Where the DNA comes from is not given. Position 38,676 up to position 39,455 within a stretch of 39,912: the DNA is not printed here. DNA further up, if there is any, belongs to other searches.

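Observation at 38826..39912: Separately promoted three-gene cargo operon between the lysis cassette and attP, crossing the circular junction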

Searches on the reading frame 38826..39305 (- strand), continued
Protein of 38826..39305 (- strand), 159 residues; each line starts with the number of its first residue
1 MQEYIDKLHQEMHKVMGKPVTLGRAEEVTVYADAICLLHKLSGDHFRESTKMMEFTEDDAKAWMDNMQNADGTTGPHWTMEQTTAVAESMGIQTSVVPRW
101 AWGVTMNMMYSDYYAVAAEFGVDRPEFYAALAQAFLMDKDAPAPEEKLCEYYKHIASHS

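Call 54: get_annotated_region(hit=H26, flank=4000)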
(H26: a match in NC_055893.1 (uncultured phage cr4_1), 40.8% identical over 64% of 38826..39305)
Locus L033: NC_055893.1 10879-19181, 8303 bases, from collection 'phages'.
description: CrAssphage cr4_1, complete genome.
organism: uncultured phage cr4_1 (NCBI taxid 2772084)
taxonomy: Viruses; Duplodnaviria; Heunggongvirae; Uroviricota; Caudoviricetes; Crassvirales; Suoliviridae; Loutivirinae; Buorbuivirus; Buorbuivirus hominis
host: -; source: human feces; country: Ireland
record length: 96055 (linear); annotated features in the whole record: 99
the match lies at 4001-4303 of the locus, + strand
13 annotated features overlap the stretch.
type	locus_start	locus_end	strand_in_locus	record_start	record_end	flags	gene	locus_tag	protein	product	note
CDS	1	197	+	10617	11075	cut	-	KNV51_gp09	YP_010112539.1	hypothetical protein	gp_75510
CDS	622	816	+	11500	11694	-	-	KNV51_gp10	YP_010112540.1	hypothetical protein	gp_75511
CDS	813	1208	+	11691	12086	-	-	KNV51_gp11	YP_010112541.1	endolysin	gp_75512; putative peptidase [Bacteroides phage B124-14]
CDS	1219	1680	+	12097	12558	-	-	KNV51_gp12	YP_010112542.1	hypothetical protein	gp_75513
CDS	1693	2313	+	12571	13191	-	-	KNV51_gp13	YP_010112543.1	hypothetical protein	gp_75514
CDS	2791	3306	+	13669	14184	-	-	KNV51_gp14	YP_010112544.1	holin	gp_75515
CDS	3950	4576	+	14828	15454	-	-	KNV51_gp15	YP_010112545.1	RNA polymerase sigma factor/ubiquitin-like protein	gp_75516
CDS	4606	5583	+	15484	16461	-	-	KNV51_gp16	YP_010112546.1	outer capsid protein/viral fiber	gp_75517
CDS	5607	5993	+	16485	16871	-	-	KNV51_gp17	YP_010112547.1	hypothetical protein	gp_75518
CDS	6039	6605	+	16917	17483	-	-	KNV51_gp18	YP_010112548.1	hypothetical protein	gp_75519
CDS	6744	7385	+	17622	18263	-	-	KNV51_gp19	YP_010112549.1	virion structural protein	gp_75520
CDS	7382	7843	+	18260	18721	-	-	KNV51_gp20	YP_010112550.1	peptidoglycan-associated protein-like protein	gp_75521; Similar to peptidoglycan-associated proteinhistidine kinase response regulator, glycine zipper domain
CDS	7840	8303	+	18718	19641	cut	-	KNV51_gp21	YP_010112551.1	tail tubular protein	gp_75522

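Call 55: get_annotated_region(hit=H13, flank=4000)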
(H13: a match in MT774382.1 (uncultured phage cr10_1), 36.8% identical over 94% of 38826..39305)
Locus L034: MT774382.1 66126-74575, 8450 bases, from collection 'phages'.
description: Uncultured phage cr10_1, complete genome.
organism: uncultured phage cr10_1 (NCBI taxid 2772066)
taxonomy: Viruses; Duplodnaviria; Heunggongvirae; Uroviricota; Caudoviricetes; Crassvirales; Suoliviridae; Boorivirinae; Canhaevirus; Canhaevirus hiberniae
host: -; source: human feces; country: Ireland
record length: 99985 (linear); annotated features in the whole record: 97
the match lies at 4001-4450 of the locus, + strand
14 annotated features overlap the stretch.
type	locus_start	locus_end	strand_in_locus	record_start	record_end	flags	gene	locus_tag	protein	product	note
CDS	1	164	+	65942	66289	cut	-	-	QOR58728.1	hypothetical protein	gp_19802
CDS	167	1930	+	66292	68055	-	-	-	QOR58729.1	hypothetical protein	gp_19803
CDS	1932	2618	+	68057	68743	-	-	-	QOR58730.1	hypothetical protein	gp_19804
CDS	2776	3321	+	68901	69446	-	-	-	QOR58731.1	putative pholin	gp_19805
CDS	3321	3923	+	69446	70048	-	-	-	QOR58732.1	hypothetical protein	gp_19806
CDS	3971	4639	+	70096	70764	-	-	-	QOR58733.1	hypothetical protein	gp_19807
CDS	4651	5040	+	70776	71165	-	-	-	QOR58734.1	spike protein/glycoprotein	gp_19808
CDS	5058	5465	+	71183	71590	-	-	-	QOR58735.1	hypothetical protein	gp_19809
CDS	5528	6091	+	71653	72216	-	-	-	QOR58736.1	hypothetical protein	gp_19810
CDS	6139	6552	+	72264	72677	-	-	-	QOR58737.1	hypothetical protein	gp_19811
CDS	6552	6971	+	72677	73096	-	-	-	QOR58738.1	transpeptidase catalytic domain protein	gp_19812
CDS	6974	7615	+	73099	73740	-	-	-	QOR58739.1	hypothetical protein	gp_19813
CDS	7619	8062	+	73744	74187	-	-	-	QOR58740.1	topoisomerase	gp_19814; topoisomerase, histone-like DNA-binding superfamily protein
CDS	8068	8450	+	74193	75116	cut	-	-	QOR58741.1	putative tail tubular protein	gp_19815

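Call 56: get_annotated_region(hit=H11, flank=5000)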
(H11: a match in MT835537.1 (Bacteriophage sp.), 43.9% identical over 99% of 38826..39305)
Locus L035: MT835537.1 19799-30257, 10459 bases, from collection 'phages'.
description: UNVERIFIED: Bacteriophage sp. clone scaffold_122 genomic sequence.
organism: Bacteriophage sp. (NCBI taxid 38018)
taxonomy: Viruses
host: -; source: human fecal samples; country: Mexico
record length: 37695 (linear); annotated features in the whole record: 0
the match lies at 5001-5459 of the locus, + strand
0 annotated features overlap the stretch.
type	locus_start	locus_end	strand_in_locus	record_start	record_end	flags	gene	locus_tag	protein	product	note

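Call 81: fold_search(model_id=the predicted structure, library=viral)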
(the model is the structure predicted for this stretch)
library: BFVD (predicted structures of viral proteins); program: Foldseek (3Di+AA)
matches with E <= 10: 107; with E <= 0.001: 8
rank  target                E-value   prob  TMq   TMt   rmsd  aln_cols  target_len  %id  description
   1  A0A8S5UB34            4.2e-08  1.00  0.59  0.40   6.6       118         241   37  DUF7841 domain-containing protein [Siphoviridae sp. ct8Cp41]
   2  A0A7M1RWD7            6.2e-08  1.00  0.56  0.41  12.7       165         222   32  DUF7841 domain-containing protein [uncultured phage cr10_1]
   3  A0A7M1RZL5            3.7e-07  1.00  0.58  0.55  12.8       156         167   22  DUF7841 domain-containing protein [uncultured phage cr118_1]
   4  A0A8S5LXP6            2.3e-06  1.00  0.55  0.31   7.8       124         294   30  DUF7841 domain-containing protein [CrAss-like virus sp. ctRQZ5]
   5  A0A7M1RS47            3.2e-06  1.00  0.53  0.56   8.9       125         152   32  RNA polymerase sigma factor/ubiquitin-like protein [uncultured phage cr6_1]
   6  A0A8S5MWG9            2.3e-05  1.00  0.47  0.50  12.2       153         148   25  DUF7841 domain-containing protein [Caudovirales sp. ctUL28]
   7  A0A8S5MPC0            1.0e-04  1.00  0.49  0.54  14.7       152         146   21  DUF7841 domain-containing protein [Podoviridae sp. ctoqT5]
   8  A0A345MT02            8.7e-04  1.00  0.49  0.47  16.3       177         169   15  DUF7841 domain-containing protein [crAssphage sp. isolate ctbg_1]
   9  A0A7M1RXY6            3.9e-03  1.00  0.51  0.42  17.3       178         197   13  DUF7841 domain-containing protein [uncultured phage cr111_1]
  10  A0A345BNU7            5.9e-03  1.00  0.45  0.32  13.3       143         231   21  (no name in the UniProt tables at hand)
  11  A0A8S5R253            1.4e-02  1.00  0.42  0.41  15.1       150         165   17  DUF7841 domain-containing protein [Siphoviridae sp. ctXX925]
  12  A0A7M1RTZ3            2.8e-02  1.00  0.51  0.51   2.6       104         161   18  DUF7841 domain-containing protein [uncultured phage cr7_1]
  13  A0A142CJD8            4.3e-01  0.96  0.40  0.44   2.8        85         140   16  (no name in the UniProt tables at hand)
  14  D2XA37                5.1e-01  0.96  0.39  0.60   2.6        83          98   13  Uncharacterized protein [Marseillevirus marseillevirus]
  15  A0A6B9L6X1            6.4e-01  0.16  0.27  0.27  18.7       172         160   13  Uncharacterized protein [Mycobacterium phage BirdsNest]
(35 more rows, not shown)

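Call 104: get_annotated_region(hit=H23, flank=2500)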
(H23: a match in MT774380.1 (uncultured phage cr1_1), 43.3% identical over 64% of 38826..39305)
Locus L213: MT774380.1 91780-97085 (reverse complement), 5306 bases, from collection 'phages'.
description: Uncultured phage cr1_1, complete genome.
organism: uncultured phage cr1_1 (NCBI taxid 2772064)
taxonomy: Viruses; Duplodnaviria; Heunggongvirae; Uroviricota; Caudoviricetes; Crassvirales; Suoliviridae; Boorivirinae; Culoivirus; Culoivirus americanus
host: -; source: human feces; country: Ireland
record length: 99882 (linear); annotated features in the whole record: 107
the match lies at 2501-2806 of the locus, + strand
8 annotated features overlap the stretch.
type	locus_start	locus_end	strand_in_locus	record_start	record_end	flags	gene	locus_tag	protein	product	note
CDS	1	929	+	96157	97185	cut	-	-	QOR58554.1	hypothetical protein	gp_19447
CDS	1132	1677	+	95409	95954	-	-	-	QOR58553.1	putative pholin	gp_19446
CDS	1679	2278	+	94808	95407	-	-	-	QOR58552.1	hypothetical protein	gp_19445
CDS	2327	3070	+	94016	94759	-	-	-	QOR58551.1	hypothetical protein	gp_19444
CDS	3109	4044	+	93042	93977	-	-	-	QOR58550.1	spike protein/glycoprotein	gp_19443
CDS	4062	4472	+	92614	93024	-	-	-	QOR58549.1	hypothetical protein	gp_19442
CDS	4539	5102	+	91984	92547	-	-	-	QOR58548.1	hypothetical protein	gp_19441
CDS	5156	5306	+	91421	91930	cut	-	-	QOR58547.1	hypothetical protein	gp_19440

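Call 105: get_annotated_region(hit=H28, flank=2500)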
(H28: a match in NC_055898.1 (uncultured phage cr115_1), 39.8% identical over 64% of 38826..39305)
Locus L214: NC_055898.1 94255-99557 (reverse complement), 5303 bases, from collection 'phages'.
description: CrAssphage cr115_1, complete genome.
organism: uncultured phage cr115_1 (NCBI taxid 2772089)
taxonomy: Viruses; Duplodnaviria; Heunggongvirae; Uroviricota; Caudoviricetes; Crassvirales; Suoliviridae; Uncouvirinae; Birpovirus; Birpovirus hiberniae
host: -; source: human feces; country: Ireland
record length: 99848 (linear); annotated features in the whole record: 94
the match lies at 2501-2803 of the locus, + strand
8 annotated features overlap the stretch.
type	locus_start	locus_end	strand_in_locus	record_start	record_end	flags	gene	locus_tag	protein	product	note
CDS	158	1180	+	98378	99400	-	-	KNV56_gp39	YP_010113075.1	Reverse transcriptase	gp_77006; Intron reverse transcriptase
CDS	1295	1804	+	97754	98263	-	-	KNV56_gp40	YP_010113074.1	holin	gp_77005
CDS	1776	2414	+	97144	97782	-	-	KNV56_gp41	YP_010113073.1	lysis regulatory protein-like protein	gp_77004; Similar to phage lysis regulatory protein LysB, cell division protein FtsL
CDS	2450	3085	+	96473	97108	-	-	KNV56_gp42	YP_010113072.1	RNA polymerase sigma factor/ubiquitin-like protein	gp_77003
CDS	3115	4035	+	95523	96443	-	-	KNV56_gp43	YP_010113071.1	spike protein/glycoprotein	gp_77002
CDS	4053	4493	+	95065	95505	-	-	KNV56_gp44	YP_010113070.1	hypothetical protein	gp_77001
CDS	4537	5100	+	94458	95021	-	-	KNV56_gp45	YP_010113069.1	hypothetical protein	gp_77000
CDS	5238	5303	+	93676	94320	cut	-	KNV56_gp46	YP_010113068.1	virion structural protein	gp_76999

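Call 106: get_annotated_region(hit=H29, flank=2500)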
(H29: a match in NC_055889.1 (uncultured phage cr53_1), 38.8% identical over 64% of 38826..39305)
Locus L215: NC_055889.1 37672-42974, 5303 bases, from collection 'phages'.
description: CrAssphage cr53_1, complete genome.
organism: uncultured phage cr53_1 (NCBI taxid 2772080)
taxonomy: Viruses; Duplodnaviria; Heunggongvirae; Uroviricota; Caudoviricetes; Crassvirales; Suoliviridae; Loutivirinae; Blohavirus; Blohavirus americanus
host: -; source: human feces; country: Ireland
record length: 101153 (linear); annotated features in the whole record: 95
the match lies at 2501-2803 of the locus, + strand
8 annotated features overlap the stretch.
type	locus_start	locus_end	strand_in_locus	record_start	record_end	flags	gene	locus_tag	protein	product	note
CDS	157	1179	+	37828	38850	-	-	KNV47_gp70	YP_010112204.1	Reverse transcriptase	gp_67244; Intron reverse transcriptase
CDS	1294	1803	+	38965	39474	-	-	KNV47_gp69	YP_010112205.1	holin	gp_67245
CDS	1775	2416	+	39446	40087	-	-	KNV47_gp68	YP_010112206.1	lysis regulatory protein-like protein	gp_67246; Similar to phage lysis regulatory protein LysB, cell division protein FtsL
CDS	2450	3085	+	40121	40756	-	-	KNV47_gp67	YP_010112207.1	RNA polymerase sigma factor/ubiquitin-like protein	gp_67247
CDS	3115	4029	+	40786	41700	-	-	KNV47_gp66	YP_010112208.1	spike protein/glycoprotein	gp_67248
CDS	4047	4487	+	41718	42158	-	-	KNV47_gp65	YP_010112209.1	hypothetical protein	gp_67249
CDS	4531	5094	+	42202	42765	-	-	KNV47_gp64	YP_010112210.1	hypothetical protein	gp_67250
CDS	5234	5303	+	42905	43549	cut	-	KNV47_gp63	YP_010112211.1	virion structural protein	gp_67251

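Call 111: search_dna_similar(query=window:38826-39305:-, collection=plasmids, mode=protein, max_evalue=0.001)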
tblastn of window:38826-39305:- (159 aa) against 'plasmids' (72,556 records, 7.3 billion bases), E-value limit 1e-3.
No match.
